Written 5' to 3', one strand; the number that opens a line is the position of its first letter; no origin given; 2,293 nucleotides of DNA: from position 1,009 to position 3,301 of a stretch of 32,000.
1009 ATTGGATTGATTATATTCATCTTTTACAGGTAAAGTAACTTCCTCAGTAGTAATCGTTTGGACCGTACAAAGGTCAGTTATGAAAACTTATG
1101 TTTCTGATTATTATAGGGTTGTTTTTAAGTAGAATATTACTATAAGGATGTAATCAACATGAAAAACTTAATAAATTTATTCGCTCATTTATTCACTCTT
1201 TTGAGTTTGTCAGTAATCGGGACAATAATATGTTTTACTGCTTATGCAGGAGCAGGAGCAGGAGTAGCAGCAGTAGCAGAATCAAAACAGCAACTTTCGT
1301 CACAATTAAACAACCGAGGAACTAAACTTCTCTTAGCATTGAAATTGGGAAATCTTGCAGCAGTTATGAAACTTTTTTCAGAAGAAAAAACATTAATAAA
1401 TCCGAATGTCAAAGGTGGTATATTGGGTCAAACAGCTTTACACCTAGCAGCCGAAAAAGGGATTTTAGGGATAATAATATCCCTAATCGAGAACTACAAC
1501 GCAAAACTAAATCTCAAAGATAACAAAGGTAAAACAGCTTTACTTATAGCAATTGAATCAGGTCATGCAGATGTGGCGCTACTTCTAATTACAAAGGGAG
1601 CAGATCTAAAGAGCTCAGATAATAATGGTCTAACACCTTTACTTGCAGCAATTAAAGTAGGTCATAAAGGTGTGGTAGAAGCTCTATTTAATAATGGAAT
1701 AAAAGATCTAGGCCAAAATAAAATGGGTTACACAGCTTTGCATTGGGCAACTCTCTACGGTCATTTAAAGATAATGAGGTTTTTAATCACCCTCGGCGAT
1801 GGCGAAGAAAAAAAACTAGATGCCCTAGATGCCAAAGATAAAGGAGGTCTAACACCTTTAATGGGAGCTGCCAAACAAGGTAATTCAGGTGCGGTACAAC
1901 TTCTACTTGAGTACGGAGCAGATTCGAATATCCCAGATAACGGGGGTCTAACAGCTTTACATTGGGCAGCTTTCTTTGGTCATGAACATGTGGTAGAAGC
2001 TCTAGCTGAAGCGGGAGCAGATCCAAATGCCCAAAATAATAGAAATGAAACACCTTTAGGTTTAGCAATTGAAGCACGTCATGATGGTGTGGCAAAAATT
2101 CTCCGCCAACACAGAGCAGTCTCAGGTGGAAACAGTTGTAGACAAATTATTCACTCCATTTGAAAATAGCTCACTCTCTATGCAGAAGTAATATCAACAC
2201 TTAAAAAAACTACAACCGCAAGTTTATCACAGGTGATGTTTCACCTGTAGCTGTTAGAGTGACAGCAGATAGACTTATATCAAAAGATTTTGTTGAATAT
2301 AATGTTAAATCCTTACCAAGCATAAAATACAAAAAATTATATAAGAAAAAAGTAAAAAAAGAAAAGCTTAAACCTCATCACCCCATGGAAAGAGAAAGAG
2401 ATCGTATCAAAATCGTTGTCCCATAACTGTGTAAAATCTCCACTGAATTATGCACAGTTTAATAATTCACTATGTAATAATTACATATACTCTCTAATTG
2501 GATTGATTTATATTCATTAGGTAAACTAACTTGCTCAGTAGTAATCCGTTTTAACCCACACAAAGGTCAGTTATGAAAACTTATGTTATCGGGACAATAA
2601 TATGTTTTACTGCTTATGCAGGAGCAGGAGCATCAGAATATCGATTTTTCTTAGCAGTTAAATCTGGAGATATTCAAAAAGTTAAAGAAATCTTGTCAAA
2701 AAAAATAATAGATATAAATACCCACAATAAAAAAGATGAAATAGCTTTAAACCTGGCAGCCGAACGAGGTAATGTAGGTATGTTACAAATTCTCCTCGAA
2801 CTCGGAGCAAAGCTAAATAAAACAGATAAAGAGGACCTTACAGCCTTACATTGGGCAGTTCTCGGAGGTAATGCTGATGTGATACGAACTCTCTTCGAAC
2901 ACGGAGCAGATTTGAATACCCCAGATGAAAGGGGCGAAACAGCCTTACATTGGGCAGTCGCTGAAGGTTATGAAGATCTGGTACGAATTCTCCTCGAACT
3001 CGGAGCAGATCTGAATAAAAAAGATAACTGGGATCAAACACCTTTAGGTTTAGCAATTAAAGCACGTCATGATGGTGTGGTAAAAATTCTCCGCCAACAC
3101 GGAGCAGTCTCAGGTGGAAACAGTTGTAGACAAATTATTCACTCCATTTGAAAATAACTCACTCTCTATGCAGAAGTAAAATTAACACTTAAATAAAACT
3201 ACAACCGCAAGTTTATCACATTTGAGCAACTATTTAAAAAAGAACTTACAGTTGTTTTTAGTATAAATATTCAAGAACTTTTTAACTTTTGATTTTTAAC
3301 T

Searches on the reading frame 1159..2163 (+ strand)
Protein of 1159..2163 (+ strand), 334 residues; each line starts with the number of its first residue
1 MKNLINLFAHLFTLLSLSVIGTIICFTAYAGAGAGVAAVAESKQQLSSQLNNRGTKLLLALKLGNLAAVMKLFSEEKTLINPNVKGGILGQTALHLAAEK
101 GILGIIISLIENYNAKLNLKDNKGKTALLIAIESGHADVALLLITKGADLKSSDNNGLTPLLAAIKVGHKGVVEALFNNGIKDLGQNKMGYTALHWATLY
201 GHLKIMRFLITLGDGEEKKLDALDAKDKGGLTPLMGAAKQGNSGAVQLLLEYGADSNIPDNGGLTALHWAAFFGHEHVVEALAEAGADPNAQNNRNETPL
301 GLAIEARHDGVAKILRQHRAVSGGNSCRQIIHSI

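Call 94: search_protein_families(library=ncbifam, proteins=[window:1159-2163:+], max_evalue=1)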
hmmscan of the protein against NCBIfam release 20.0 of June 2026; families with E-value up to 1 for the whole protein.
window:1159-2163:+ (334 aa): 10 families
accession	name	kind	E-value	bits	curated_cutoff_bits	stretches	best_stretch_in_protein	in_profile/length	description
NF041931.2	MzaA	equivalog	9.1e-30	104.1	800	4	219-283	24-88/726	MZA anti-phage system associated sigma-70 family RNA polymerase sigma factor MzaA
NF043029.1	T4SS_AnkY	equivalog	2.2e-27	95.7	600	3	187-262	455-523/543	Dot/Icm T4SS effector AnkY/LegA9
NF043023.1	T4SS_AnkH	equivalog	7e-22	77.8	600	3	221-320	23-122/467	Dot/Icm T4SS effector AnkH/LegA3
NF043022.1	T4SS_AnkG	equivalog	2.9e-21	75.8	500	2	40-174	316-453/455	Dot/Icm T4SS effector AnkG/AnkZ/LegA7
NF043028.1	T4SS_AnkX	equivalog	4e-20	71.6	1400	3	57-181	389-516/938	Dot/Icm T4SS effector AnkN/AnkX/LegA8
NF043027.1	T4SS_AnkQ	equivalog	5.9e-12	45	700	2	233-294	330-395/496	Dot/Icm T4SS effector AnkQ/LegA10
NF043021.1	T4SS_AnkF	equivalog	5.9e-09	34.8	1000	2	92-198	587-674/917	Dot/Icm T4SS effector AnkF/LegA14/Ceg31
NF043024.1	T4SS_AnkI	equivalog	5.3e-05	22.2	550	0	220-257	231-268/439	Dot/Icm T4SS effector AnkI/LegAS4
TIGR00870.1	trp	subfamily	0.00036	18.7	498.75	1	46-209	10-150/747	transient-receptor-potential calcium channel protein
NF043019.1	T4SS_AnkC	equivalog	0.00067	18.6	450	2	111-210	114-221/459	Dot/Icm T4SS effector AnkC/LegA12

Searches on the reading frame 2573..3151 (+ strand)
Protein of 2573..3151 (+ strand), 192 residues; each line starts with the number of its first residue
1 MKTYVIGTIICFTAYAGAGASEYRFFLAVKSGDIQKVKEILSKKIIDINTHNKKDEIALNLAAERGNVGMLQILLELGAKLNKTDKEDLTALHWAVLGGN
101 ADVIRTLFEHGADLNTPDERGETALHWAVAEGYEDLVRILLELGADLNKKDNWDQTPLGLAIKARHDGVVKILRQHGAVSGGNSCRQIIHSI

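Call 94: search_protein_families(library=ncbifam, proteins=[window:2573-3151:+], max_evalue=1)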
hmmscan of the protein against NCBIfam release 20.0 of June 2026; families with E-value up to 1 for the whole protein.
window:2573-3151:+ (192 aa): 12 families
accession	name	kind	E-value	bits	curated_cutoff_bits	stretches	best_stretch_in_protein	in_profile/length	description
NF043029.1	T4SS_AnkY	equivalog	3.2e-22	78.7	600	2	113-178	449-515/543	Dot/Icm T4SS effector AnkY/LegA9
NF043028.1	T4SS_AnkX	equivalog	1.6e-17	63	1400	2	43-178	536-676/938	Dot/Icm T4SS effector AnkN/AnkX/LegA8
NF043023.1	T4SS_AnkH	equivalog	1.1e-16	60.6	600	2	100-178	44-122/467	Dot/Icm T4SS effector AnkH/LegA3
NF043022.1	T4SS_AnkG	equivalog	1.8e-13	50.1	500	1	25-172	300-454/455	Dot/Icm T4SS effector AnkG/AnkZ/LegA7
NF041931.2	MzaA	equivalog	2.1e-13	50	800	2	93-177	7-91/726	MZA anti-phage system associated sigma-70 family RNA polymerase sigma factor MzaA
NF043027.1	T4SS_AnkQ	equivalog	3e-09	36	700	2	56-113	332-389/496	Dot/Icm T4SS effector AnkQ/LegA10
NF043019.1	T4SS_AnkC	equivalog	5.3e-09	35.4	450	2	80-164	119-211/459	Dot/Icm T4SS effector AnkC/LegA12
NF043021.1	T4SS_AnkF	equivalog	9.4e-07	27.5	1000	2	91-151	588-649/917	Dot/Icm T4SS effector AnkF/LegA14/Ceg31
TIGR00870.1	trp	subfamily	1.1e-06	27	498.75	0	51-82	127-158/747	transient-receptor-potential calcium channel protein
NF043024.1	T4SS_AnkI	equivalog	0.017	13.9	550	1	85-156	238-319/439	Dot/Icm T4SS effector AnkI/LegAS4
NF038106.1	gamma_NF038106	equivalog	0.037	14.3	50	0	103-126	51-74/93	PA4642 family protein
NF007214.0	PRK09636.1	subfamily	0.047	12.9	271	0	24-80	179-233/293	RNA polymerase sigma factor SigJ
